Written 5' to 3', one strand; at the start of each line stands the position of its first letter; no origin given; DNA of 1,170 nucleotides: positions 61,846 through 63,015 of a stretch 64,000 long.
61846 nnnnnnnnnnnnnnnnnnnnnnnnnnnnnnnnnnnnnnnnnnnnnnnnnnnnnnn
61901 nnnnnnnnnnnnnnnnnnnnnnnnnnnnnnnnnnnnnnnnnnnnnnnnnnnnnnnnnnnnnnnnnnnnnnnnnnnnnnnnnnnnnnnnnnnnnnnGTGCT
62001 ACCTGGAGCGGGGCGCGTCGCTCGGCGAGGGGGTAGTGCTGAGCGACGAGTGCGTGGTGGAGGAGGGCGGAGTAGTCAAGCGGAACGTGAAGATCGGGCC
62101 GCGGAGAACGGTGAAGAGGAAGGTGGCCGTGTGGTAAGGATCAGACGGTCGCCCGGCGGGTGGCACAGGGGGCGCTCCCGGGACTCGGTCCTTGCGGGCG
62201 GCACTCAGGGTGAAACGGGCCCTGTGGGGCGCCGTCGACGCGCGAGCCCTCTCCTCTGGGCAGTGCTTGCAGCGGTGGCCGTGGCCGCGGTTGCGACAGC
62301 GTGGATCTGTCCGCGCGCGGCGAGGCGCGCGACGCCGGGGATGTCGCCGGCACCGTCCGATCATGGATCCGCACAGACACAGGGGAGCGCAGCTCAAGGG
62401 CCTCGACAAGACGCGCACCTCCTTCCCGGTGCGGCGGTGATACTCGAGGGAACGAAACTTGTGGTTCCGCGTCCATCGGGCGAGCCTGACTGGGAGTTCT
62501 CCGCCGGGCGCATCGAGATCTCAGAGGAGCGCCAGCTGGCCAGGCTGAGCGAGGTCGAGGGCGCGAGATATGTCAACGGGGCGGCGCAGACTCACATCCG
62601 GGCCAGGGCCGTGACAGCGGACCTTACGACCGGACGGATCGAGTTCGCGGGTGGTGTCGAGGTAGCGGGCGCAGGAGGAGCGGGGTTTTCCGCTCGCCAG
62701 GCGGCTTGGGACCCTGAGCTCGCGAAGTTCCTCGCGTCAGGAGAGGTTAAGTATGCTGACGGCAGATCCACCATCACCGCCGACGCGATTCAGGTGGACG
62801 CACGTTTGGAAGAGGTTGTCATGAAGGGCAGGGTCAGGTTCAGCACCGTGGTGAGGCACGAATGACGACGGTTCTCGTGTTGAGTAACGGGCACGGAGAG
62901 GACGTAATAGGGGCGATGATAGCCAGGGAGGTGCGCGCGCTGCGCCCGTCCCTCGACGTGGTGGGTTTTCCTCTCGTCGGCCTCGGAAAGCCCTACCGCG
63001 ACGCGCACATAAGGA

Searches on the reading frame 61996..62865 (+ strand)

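Call 17: search_protein_families(library=pfam, proteins=[window:61996-62865:+], max_evalue=0.001)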
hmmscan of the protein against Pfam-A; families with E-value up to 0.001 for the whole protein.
window:61996-62865:+ (289 aa): 1 family
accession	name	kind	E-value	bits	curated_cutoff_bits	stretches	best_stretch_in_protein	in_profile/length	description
PF06835.18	LptC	-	7.6e-05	22.8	21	1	149-281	35-171/175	Lipopolysaccharide-assembly, LptC-related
